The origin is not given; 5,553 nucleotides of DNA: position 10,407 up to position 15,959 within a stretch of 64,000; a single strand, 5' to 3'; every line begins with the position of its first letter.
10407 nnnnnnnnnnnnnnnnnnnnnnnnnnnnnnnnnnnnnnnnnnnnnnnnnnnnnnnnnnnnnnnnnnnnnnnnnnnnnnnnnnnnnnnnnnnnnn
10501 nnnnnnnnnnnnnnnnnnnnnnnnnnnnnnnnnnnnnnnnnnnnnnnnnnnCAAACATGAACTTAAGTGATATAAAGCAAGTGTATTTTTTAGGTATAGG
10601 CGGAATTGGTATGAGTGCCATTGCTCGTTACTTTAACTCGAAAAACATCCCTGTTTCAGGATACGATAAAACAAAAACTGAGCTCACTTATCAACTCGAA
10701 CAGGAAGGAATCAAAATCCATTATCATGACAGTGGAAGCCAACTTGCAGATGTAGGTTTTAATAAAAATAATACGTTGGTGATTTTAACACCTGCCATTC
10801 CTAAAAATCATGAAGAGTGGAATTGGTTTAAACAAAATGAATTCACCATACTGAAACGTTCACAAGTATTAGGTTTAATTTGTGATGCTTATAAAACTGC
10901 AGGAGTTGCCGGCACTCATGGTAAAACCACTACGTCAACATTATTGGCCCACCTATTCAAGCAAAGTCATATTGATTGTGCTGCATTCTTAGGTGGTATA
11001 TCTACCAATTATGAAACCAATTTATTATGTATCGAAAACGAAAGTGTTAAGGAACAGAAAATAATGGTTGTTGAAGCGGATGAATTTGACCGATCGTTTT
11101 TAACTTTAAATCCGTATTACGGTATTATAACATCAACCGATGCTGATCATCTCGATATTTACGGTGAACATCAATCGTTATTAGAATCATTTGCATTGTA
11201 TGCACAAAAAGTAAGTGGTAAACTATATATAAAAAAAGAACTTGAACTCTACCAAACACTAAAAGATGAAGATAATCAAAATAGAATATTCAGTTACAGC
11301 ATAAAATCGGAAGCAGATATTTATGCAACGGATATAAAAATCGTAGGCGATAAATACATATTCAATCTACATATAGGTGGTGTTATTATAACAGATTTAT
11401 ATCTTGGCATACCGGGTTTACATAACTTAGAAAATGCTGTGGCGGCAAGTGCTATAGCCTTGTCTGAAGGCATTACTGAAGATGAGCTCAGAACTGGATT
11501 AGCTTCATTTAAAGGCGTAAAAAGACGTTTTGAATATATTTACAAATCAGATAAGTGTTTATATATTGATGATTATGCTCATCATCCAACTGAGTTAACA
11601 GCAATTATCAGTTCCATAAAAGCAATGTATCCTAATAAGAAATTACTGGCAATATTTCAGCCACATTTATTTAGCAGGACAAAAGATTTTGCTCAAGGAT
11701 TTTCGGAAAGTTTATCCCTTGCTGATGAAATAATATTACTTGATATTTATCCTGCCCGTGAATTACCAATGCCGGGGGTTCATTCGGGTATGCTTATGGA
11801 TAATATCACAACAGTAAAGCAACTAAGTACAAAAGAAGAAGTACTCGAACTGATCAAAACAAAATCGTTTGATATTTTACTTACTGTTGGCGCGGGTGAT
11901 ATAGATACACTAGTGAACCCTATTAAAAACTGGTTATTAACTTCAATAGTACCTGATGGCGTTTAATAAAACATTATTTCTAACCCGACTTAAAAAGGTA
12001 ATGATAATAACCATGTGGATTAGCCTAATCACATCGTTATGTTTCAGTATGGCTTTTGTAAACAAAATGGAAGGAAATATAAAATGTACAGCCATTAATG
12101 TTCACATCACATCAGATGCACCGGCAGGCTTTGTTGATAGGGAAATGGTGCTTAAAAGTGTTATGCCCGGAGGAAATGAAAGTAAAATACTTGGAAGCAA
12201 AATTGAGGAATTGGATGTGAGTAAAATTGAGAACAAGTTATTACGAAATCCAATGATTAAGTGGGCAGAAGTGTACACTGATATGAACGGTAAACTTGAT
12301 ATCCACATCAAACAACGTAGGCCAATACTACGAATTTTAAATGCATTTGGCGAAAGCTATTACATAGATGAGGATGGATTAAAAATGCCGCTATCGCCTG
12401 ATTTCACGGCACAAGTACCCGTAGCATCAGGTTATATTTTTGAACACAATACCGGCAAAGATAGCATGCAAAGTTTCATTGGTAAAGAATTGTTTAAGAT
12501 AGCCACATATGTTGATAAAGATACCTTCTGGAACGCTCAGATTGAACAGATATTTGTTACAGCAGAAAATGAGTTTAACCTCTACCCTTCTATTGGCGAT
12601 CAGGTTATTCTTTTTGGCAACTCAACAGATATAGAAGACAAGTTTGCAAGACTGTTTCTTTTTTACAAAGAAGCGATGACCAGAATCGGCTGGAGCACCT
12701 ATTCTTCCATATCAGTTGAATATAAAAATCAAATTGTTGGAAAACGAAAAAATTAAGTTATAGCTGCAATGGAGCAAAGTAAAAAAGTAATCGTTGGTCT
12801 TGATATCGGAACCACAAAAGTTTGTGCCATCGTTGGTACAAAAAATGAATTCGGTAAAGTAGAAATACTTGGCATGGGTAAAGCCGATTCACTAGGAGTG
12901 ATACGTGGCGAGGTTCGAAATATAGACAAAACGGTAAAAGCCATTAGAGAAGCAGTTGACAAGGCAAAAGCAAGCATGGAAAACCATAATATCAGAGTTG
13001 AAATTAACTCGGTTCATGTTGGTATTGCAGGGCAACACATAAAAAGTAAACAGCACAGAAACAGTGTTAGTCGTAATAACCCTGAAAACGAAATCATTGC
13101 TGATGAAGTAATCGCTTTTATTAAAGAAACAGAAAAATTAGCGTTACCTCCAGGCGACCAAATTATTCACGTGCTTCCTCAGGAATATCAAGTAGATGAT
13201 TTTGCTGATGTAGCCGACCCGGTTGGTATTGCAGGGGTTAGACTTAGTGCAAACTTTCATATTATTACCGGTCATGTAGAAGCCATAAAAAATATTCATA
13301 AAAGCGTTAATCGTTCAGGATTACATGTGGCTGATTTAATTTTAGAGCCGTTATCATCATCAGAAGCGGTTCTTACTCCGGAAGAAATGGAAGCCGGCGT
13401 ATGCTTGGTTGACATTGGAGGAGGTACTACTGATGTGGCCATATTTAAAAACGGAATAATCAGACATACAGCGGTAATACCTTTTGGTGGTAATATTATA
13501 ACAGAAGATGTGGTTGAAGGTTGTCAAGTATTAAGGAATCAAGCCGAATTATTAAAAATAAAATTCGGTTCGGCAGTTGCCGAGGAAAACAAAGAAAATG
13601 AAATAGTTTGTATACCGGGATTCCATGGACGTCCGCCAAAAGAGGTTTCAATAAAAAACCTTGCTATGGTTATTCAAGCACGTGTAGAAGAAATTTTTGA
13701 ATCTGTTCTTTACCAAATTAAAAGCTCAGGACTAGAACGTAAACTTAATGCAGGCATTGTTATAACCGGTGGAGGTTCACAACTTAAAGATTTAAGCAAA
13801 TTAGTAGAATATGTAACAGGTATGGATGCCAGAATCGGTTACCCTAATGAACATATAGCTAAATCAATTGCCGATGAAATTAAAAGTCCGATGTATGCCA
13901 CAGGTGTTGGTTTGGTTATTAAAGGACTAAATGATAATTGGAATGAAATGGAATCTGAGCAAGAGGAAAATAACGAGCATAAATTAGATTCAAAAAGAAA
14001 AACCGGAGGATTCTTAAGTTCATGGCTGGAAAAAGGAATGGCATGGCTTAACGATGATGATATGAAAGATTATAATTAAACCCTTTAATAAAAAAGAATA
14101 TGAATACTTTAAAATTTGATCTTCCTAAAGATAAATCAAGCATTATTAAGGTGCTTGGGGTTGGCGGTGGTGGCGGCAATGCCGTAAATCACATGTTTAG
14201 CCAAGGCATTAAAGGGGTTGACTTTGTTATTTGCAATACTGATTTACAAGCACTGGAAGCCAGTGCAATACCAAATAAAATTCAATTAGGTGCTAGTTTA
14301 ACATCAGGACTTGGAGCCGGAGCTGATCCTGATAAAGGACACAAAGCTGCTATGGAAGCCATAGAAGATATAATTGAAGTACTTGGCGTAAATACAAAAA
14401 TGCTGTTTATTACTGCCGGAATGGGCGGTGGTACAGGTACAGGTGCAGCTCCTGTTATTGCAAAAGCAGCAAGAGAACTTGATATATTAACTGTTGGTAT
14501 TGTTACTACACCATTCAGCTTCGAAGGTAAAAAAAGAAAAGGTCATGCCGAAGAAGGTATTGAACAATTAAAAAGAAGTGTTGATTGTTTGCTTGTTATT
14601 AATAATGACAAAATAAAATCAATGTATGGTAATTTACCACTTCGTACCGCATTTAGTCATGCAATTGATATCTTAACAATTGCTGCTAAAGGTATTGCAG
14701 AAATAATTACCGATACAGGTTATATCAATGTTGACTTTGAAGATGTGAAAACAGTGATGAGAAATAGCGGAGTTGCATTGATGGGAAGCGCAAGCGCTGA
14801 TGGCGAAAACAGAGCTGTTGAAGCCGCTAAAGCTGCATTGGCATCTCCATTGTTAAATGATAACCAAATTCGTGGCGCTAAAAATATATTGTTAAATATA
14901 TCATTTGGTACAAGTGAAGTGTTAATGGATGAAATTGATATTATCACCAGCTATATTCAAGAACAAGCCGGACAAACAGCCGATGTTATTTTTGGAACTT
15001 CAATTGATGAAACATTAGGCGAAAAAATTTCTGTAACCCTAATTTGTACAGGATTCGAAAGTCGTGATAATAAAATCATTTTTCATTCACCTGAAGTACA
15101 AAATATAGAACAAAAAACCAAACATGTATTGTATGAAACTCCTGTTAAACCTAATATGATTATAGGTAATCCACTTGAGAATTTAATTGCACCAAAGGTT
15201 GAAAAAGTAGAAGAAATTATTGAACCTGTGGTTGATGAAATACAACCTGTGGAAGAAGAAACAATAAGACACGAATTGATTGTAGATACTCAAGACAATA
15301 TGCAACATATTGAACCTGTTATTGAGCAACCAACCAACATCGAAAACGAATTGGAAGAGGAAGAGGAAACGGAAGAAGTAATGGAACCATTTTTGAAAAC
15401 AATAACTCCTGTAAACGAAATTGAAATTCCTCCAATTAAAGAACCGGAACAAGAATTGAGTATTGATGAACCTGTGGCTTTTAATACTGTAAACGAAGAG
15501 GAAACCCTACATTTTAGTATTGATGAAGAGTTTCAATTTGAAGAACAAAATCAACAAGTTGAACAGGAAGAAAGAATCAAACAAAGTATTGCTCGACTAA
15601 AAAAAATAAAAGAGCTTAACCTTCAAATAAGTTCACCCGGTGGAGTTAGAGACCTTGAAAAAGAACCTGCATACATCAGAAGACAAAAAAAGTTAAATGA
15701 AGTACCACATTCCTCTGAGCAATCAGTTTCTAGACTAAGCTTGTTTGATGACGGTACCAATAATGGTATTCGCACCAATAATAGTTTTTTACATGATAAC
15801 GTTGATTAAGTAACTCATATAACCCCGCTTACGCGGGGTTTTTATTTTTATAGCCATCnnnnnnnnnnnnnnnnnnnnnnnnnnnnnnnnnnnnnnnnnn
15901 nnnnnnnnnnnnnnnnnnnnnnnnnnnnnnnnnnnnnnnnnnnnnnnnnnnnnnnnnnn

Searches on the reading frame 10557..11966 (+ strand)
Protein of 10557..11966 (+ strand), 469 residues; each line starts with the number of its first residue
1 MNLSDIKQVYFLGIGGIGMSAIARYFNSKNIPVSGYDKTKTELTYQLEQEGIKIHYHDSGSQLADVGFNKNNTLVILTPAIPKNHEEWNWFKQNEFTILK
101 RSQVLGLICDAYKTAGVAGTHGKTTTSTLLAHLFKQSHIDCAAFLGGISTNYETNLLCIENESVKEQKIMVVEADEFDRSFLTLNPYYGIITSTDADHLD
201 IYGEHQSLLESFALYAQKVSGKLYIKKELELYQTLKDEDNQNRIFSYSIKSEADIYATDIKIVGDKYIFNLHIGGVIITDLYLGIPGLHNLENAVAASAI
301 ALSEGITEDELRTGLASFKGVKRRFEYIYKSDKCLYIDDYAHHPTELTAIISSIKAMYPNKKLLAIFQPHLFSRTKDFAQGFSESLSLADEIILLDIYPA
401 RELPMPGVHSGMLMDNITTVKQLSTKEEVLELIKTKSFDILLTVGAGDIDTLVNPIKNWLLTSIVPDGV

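Call 14: search_protein_families(library=pfam, proteins=[window:10557-11966:+], max_evalue=0.001)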
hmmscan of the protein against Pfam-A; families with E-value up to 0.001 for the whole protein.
window:10557-11966:+ (469 aa): 3 families
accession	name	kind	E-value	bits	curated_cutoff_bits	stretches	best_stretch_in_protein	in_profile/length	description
PF08245.18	Mur_ligase_M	-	4.4e-21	76.2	24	1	117-301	1-200/200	Mur ligase middle domain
PF02875.26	Mur_ligase_C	-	1.7e-15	58.4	28.4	1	323-447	1-127/127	Mur ligase, glutamate ligase domain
PF01225.30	Mur_ligase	-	9.2e-14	52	21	1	9-112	2-94/95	Mur ligase family, catalytic domain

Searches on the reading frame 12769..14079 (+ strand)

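Call 15: search_protein_families(library=pfam, proteins=[window:12769-14079:+], max_evalue=0.001)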
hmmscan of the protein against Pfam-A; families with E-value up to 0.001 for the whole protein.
window:12769-14079:+ (436 aa): 5 families
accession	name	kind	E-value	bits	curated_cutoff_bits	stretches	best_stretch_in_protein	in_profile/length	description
PF14450.12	FtsA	-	5.7e-44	150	31.8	2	212-381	1-127/127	Cell division protein FtsA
PF02491.25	SHS2_FTSA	-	9.3e-23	80.8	25.4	1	88-167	1-79/79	SHS2 domain inserted in FTSA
PF06723.19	MreB_Mbl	-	1.3e-13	51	27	1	176-357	112-304/327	MreB/Mbl protein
PF11104.14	PilM_2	-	9.1e-10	38.4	27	1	200-265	171-236/340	Type IV pilus assembly protein PilM;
PF06277.17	EutA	-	2.9e-06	26.9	27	1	205-259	139-194/475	Ethanolamine utilisation protein EutA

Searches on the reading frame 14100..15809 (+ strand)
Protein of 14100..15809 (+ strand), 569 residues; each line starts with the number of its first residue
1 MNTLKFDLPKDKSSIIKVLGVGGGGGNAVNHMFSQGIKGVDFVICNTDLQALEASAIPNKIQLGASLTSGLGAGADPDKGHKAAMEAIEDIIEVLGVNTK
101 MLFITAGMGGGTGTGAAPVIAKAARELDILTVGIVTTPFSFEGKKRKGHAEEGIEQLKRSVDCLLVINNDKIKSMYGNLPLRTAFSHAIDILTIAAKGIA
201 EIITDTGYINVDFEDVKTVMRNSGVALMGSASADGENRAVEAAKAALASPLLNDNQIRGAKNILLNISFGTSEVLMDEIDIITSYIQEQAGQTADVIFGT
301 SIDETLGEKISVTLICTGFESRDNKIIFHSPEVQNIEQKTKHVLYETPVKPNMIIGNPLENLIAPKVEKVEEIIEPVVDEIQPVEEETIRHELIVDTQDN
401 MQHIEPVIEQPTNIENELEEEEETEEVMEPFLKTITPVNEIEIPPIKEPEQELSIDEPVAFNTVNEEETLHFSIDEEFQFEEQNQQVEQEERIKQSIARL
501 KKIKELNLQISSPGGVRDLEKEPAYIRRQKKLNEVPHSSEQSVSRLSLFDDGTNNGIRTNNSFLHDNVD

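Call 15: search_protein_families(library=pfam, proteins=[window:14100-15809:+], max_evalue=0.001)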
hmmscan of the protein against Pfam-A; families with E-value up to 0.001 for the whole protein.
window:14100-15809:+ (569 aa): 2 families
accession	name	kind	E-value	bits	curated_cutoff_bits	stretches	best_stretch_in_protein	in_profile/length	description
PF00091.31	Tubulin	-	3.3e-44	151.9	33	1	16-176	2-189/190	Tubulin/FtsZ family, GTPase domain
PF12327.13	FtsZ_C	-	1.3e-23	83.5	27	1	224-320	1-95/95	FtsZ family, C-terminal domain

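Call 24: find_encoding_contigs(protein=window:14100-15809:+, flank=3000, max_places=4)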
Protein window:14100-15809:+ (569 aa): 2 contigs read that carry it; 1 place shown.
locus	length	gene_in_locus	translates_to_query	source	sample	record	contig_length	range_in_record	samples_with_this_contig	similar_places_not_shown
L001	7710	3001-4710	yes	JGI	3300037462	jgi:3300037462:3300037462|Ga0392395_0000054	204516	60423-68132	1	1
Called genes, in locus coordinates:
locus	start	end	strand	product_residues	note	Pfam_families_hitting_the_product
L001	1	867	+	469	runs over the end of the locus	PF01225:Mur_ligase, PF08245:Mur_ligase_M, PF02875:Mur_ligase_C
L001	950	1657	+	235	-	-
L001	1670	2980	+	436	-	PF11104:PilM_2 (faint), PF02491:SHS2_FTSA, PF06723:MreB_Mbl, PF06277:EutA (weak), PF14450:FtsA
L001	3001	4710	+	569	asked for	PF00091:Tubulin, PF12327:FtsZ_C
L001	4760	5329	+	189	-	PF20347:DUF6642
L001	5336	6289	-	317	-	PF02661:Fic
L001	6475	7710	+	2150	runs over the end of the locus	PF00041:fn3 (weak), PF25059:FN3_DSCAM-DSCAML_C (faint), PF18962:Por_Secre_tail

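Call 62: find_homologous_proteins(query=window:14100-15809:+, max_evalue=1e-80)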
Query window:14100-15809:+ (569 aa): 8000 proteins with E <= 1e-80 among 8000 candidates; the best 120 are listed.
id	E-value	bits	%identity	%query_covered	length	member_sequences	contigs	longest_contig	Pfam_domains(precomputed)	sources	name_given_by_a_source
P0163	0.0e+0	1228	100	100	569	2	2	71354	PF00091.32,PF12327.14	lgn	-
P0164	7.2e-264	895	74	100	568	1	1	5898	PF00091.32,PF12327.14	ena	-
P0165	1.1e-262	891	76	100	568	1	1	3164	PF00091.32,PF12327.14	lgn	-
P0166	2.2e-262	890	76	100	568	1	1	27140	PF00091.32,PF12327.14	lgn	-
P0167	2.2e-261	887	75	100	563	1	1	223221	PF00091.32,PF12327.14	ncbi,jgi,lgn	jgi:cell division protein FtsZ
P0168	3.0e-258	876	74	100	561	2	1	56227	PF00091.32,PF12327.14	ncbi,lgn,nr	ncbi:MAG: cell division protein FtsZ [Bacteroidetes bacterium]|nr:MAG: cell division protein FtsZ [B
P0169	9.2e-258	875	73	100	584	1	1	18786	PF00091.32,PF12327.14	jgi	jgi:cell division protein FtsZ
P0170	4.6e-257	872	73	100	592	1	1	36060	PF00091.32,PF12327.14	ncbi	-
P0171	5.1e-256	869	73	100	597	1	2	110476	PF00091.32,PF12327.14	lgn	-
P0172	6.5e-256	869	71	100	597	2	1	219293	PF00091.32,PF12327.14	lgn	-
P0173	1.6e-254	864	73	100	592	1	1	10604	PF00091.32,PF12327.14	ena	-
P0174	2.4e-254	863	73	100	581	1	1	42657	PF00091.32,PF12327.14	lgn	-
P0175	5.4e-254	862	73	100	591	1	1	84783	PF00091.32,PF12327.14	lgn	-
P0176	6.8e-254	862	72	100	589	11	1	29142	PF00091.32,PF12327.14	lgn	-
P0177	1.9e-253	860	72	100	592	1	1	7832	PF00091.32,PF12327.14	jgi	jgi:cell division protein FtsZ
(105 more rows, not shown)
